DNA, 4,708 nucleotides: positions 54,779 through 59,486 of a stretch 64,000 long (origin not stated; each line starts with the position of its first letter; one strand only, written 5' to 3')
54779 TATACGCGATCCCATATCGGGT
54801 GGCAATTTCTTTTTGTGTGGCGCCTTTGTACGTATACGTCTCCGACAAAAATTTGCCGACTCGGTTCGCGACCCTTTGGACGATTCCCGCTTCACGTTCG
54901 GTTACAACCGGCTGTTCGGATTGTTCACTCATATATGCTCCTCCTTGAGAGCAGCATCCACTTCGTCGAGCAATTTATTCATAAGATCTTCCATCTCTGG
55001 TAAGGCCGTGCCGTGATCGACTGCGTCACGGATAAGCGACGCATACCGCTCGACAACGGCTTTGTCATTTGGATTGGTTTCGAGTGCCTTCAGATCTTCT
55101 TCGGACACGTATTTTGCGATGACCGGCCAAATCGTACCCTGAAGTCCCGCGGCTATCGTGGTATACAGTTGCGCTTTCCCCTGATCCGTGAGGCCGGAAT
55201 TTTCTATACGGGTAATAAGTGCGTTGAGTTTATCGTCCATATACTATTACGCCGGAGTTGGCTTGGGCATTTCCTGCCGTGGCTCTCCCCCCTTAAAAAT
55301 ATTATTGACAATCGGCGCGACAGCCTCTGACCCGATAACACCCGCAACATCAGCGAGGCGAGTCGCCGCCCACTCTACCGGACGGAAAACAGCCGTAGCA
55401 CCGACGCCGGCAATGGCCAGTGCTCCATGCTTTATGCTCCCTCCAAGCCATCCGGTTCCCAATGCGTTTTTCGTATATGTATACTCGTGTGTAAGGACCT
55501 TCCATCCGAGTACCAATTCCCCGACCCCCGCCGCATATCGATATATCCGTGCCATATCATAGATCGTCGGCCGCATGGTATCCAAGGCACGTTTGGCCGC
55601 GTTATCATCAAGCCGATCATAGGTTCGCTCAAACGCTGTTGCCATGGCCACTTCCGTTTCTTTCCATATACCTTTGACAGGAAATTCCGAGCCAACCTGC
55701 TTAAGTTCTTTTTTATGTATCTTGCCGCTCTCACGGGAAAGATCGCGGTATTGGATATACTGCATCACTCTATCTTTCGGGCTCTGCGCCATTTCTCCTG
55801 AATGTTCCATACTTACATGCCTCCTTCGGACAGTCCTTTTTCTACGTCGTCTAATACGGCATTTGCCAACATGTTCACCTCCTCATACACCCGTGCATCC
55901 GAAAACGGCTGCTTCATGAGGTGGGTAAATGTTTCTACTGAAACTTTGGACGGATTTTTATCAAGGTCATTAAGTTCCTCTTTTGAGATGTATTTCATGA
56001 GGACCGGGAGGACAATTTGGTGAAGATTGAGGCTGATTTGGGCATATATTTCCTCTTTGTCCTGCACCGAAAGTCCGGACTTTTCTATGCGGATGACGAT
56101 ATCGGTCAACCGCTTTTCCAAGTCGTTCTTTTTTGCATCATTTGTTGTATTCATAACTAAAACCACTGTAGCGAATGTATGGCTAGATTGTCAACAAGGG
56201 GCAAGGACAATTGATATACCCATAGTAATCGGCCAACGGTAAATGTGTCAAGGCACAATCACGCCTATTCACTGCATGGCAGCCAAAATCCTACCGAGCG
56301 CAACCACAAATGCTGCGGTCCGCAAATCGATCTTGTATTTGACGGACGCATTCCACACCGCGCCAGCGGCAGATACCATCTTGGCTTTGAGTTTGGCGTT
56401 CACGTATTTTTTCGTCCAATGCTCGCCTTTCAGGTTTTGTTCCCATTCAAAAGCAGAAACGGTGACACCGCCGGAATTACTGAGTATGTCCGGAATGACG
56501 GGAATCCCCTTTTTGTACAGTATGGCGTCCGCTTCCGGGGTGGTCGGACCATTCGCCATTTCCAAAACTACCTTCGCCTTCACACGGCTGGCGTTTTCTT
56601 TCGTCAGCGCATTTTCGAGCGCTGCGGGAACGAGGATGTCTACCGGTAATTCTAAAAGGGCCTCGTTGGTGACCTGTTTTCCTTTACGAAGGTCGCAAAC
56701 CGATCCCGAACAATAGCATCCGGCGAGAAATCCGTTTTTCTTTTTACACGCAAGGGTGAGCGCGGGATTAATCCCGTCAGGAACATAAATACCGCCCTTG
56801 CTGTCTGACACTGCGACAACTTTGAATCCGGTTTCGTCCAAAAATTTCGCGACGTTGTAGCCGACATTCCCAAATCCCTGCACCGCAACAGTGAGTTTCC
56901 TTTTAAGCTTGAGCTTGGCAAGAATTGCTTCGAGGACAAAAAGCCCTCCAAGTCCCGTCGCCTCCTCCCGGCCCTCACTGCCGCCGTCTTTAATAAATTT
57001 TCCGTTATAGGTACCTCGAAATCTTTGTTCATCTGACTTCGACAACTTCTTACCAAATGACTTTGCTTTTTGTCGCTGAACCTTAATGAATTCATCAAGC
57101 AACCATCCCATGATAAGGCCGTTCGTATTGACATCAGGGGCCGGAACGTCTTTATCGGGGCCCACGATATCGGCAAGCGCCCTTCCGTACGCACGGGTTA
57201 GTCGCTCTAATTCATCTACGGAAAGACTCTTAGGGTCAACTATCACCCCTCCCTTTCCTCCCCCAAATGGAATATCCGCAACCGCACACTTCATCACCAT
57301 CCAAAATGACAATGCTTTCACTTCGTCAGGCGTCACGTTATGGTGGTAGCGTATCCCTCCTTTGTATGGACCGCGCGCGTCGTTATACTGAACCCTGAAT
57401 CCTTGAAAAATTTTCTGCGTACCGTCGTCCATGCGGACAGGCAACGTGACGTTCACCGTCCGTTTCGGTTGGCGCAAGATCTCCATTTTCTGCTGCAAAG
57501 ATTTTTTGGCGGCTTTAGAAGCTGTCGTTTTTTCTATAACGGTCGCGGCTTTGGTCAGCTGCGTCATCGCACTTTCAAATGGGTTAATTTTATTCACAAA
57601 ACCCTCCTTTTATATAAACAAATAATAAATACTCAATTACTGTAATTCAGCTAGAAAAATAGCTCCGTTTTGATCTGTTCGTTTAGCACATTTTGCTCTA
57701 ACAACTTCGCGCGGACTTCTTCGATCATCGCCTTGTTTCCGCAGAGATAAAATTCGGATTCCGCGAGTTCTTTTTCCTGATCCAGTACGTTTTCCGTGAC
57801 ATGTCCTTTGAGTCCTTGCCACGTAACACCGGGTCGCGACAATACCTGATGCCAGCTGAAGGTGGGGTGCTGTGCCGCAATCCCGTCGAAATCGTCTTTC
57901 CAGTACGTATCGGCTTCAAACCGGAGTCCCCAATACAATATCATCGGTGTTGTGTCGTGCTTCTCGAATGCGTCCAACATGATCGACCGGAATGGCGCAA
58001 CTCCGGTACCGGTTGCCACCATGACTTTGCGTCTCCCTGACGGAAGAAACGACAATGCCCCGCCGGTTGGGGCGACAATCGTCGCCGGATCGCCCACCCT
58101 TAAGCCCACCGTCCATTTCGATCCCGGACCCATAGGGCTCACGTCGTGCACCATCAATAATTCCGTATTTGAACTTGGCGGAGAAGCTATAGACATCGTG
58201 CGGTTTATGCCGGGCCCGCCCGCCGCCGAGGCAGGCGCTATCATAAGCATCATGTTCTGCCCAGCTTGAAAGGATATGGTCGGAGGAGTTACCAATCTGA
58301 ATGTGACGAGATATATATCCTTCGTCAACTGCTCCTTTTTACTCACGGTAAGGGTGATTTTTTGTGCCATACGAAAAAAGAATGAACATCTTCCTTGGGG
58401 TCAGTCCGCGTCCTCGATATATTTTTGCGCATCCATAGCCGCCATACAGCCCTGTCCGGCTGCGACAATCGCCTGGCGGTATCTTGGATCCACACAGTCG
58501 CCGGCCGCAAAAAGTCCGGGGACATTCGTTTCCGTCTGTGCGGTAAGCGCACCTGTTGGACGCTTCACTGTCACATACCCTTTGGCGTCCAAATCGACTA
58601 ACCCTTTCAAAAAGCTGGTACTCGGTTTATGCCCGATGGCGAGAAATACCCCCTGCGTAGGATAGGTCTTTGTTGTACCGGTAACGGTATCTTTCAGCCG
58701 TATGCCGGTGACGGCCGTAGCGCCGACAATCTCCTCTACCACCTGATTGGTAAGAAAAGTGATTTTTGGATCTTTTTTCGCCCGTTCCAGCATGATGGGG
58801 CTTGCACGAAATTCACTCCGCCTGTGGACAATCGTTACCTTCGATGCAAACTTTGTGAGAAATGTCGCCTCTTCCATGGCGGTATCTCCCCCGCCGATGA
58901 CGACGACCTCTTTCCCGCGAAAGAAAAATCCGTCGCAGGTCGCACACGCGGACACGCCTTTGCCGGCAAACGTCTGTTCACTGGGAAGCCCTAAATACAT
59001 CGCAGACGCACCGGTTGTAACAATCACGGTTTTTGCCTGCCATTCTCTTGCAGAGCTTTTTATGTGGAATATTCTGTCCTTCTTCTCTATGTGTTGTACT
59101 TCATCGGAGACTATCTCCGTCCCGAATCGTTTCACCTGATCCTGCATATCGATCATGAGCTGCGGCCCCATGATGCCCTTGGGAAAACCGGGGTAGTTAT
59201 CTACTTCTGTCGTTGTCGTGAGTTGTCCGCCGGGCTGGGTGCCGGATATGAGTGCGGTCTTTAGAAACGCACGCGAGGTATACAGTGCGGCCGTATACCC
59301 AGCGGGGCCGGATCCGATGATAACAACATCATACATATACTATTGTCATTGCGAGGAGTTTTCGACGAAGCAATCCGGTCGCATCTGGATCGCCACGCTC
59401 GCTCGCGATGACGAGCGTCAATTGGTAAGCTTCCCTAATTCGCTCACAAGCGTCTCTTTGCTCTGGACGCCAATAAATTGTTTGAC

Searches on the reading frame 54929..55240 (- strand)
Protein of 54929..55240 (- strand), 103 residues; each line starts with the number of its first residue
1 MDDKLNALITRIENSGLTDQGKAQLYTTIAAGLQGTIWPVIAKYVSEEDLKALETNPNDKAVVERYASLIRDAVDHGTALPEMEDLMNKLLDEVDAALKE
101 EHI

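Call 15: search_protein_families(library=pfam, proteins=[window:54929-55240:-], max_evalue=1)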
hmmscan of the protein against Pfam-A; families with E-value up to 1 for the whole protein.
window:54929-55240:- (103 aa): 1 family
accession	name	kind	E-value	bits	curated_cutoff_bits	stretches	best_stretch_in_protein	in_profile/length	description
PF17944.6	Arg_decarbox_C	-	0.039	14.9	23.3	1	6-35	17-47/51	Arginine decarboxylase C-terminal helical extension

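Call 63: search_solved_structures(query=A5, max_evalue=10)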
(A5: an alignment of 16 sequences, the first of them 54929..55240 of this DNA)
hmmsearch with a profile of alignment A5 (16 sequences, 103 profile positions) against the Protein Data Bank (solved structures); distinct sequences matched with E-value up to 10: 19.
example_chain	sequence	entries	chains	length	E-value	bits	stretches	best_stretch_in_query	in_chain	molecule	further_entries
5cwb_A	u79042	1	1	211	0.011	19.5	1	59-101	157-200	Designed helical repeat protein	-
7cud_A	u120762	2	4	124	0.022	18.5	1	25-77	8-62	Amino acid ABC transporter substrate-binding protein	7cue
6dkq_A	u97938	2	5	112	0.023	18.4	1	25-77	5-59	Heme-binding protein Shr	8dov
4ldf_A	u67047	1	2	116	0.18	15.6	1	21-41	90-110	GCN5 like acetylase + bromodomain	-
2qk1_A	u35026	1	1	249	0.29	14.9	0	19-48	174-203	Protein STU2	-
4u3j_C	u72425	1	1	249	0.32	14.8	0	19-48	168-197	Protein STU2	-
7mwr_B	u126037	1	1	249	0.41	14.4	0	7-102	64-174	LHD101B4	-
9gsx_W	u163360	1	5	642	0.51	14.1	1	46-86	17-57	Flagellar hook-associated protein 2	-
6ynx_d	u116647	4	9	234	0.56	14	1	63-98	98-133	subunit d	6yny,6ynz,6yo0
6uy1_A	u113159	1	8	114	0.59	13.9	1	53-98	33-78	Nuclear protein STH1/NPS1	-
6sih_A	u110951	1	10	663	0.6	13.9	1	46-86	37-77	Flagellar hook-associated protein 2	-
6mr4_A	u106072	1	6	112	0.61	13.9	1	53-98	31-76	Nuclear protein STH1/NPS1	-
6kmb_A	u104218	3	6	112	0.62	13.9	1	53-98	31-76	Nuclear protein STH1/NPS1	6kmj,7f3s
9k7z_A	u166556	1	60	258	0.9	13.3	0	56-102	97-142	Cage-i53-Zn1-HEHE-16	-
3vjf_A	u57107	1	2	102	1.1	13.1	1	52-100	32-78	WA20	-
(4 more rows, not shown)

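Call 69: find_homologous_proteins(query=A5, max_evalue=0.001)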
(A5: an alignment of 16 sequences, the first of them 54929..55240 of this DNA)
Query A5 (16 sequences) (103 aa, profile of the alignment): 48 proteins with E <= 0.001 among 1059 candidates.
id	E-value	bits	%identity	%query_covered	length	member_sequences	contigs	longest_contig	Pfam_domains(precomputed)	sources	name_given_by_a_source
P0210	1.5e-40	156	50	100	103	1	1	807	-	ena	-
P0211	2.4e-39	152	52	100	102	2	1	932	-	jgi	-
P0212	4.3e-38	148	51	100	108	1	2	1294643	-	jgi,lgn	jgi:hypothetical protein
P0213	1.8e-36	143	32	95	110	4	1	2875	-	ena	-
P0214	4.0e-36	141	31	100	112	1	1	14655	-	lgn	-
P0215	5.1e-36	141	29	97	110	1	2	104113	-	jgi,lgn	-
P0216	5.2e-36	141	47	100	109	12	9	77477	-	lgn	-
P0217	6.1e-36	141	32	100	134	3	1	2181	-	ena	-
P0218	8.7e-36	140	29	97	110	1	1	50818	-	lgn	-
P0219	1.1e-35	140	31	97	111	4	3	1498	-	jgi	-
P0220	1.3e-35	140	33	100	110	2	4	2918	-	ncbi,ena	-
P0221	1.3e-35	140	33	100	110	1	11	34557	-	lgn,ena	-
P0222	1.4e-35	140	28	95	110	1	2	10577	-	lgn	-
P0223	2.9e-35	139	100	100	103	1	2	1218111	-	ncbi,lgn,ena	-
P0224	6.7e-35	137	30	97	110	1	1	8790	-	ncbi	-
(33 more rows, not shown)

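Call 72: search_protein_families(library=padloc, proteins=[window:54929-55240:-], max_evalue=0.001)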
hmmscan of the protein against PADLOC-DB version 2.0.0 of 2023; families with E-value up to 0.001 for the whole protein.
window:54929-55240:- (103 aa): 0 families

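Call 73: search_protein_families(library=ncbifam, proteins=[window:54929-55240:-], max_evalue=0.01)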
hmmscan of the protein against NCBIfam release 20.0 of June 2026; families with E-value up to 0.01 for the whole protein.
window:54929-55240:- (103 aa): 0 families

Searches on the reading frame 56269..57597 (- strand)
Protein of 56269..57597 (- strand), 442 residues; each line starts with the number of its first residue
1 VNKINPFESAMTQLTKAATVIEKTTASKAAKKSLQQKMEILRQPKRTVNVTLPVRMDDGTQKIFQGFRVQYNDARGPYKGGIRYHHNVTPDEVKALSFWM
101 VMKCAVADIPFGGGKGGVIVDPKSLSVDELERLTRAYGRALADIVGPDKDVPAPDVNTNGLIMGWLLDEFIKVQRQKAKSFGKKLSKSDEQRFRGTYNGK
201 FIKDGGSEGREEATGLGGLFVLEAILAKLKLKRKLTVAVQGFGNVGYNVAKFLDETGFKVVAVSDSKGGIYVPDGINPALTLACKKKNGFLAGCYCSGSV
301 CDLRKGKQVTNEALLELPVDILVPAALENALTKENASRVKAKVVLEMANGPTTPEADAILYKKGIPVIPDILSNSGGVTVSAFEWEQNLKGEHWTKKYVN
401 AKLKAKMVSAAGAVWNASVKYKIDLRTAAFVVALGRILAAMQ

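Call 16: search_protein_families(library=pfam, proteins=[window:56269-57597:-], max_evalue=0.1)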
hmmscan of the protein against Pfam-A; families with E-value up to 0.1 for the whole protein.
window:56269-57597:- (442 aa): 3 families
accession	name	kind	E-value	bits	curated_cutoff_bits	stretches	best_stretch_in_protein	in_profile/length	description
PF00208.27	ELFV_dehydrog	-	1.2e-74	251.5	23.4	1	205-442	1-238/241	Glutamate/Leucine/Phenylalanine/Valine dehydrogenase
PF02812.23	ELFV_dehydrog_N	-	3.8e-54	182.3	25.3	1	44-170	1-127/129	Glu/Leu/Phe/Val dehydrogenase, dimerisation domain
PF02826.25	2-Hacid_dh_C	-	0.0029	17.4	25.1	1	234-266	36-68/178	D-isomer specific 2-hydroxyacid dehydrogenase, NAD binding domain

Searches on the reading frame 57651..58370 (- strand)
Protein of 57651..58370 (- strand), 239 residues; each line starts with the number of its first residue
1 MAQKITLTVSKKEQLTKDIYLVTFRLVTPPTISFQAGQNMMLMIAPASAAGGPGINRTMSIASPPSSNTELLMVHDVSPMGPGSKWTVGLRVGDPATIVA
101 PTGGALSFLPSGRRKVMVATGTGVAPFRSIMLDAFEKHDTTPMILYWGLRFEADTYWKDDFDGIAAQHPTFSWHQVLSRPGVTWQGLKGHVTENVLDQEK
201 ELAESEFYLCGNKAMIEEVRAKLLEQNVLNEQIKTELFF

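Call 16: search_protein_families(library=pfam, proteins=[window:57651-58370:-], max_evalue=0.1)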
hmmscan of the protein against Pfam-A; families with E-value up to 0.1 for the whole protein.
window:57651-58370:- (239 aa): 5 families
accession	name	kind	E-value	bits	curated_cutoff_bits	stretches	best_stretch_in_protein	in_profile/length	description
PF00175.26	NAD_binding_1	-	3.6e-24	85.9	22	1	117-220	1-108/109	Oxidoreductase NAD-binding domain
PF08030.17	NAD_binding_6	-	0.00057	20.4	22.2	1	116-157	5-51/156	Ferric reductase NAD binding domain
PF00970.30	FAD_binding_6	-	0.0016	19.2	21.1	1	7-103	2-95/99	Oxidoreductase FAD-binding domain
PF22290.1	DmmA-like_N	-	0.0061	17.4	33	0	101-148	7-52/124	Dimethylamine monooxygenase subunit DmmA-like, N-terminal domain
PF08021.17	FAD_binding_9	-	0.032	14.9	23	1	50-103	64-118/120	Siderophore-interacting FAD-binding domain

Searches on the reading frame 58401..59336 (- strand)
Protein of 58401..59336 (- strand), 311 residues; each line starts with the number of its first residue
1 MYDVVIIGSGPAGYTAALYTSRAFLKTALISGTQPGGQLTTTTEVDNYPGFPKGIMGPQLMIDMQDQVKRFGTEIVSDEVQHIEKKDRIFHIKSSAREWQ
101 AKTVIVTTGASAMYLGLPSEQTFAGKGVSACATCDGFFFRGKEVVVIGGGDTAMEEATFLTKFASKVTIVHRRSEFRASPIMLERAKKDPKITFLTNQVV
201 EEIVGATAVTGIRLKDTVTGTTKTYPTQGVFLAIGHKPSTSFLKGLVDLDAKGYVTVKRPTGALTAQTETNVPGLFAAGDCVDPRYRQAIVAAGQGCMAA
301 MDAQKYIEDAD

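Call 16: search_protein_families(library=pfam, proteins=[window:58401-59336:-], max_evalue=0.1)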
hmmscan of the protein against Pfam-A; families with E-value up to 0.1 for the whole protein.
window:58401-59336:- (311 aa): 17 families
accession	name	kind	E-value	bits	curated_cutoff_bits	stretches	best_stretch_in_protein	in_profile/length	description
PF07992.20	Pyr_redox_2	-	2.6e-51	175.2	26.1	1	2-296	1-291/291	Pyridine nucleotide-disulphide oxidoreductase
PF13738.12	Pyr_redox_3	-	3.8e-24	85.9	30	1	78-279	102-305/305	Pyridine nucleotide-disulphide oxidoreductase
PF00070.33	Pyr_redox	-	2.1e-18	67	22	1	144-216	2-81/82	Pyridine nucleotide-disulphide oxidoreductase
PF00890.30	FAD_binding_2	-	6e-11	42.6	20.4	1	3-39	1-38/414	FAD binding domain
PF01266.30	DAO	-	1.9e-08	34.7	27.9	2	3-37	1-37/353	FAD dependent oxidoreductase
PF01134.28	GIDA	-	3.8e-08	33.2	22.1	1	3-34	1-30/391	Glucose inhibited division protein A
PF03486.20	HI0933_like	-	8.6e-08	32.4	50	0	3-33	2-32/244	HI0933-like protein Rossmann domain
PF12831.13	FAD_oxidored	-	9.3e-06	25.6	27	1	3-42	1-41/416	FAD dependent oxidoreductase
PF13241.12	NAD_binding_7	-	2.7e-05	25.1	22.1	1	139-183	5-50/104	Putative NAD(P)-binding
PF13434.12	Lys_Orn_oxgnase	-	5e-05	23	21.3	1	70-178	113-227/339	L-lysine 6-monooxygenase/L-ornithine 5-monooxygenase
PF01946.23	Thi4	-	6.9e-05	22.6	26.2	1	3-31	19-48/235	Thi4 family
PF13450.12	NAD_binding_8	-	0.00011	22.8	21.9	1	6-50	1-42/68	NAD(P)-binding Rossmann-like domain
PF01494.25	FAD_binding_3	-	0.00071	19.3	22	0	2-22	2-22/349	FAD binding domain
PF04820.20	Trp_halogenase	-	0.013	14.8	21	1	3-26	1-24/458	Tryptophan halogenase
PF00743.25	FMO-like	-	0.058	12.3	22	1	120-176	162-218/532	Flavin-binding monooxygenase-like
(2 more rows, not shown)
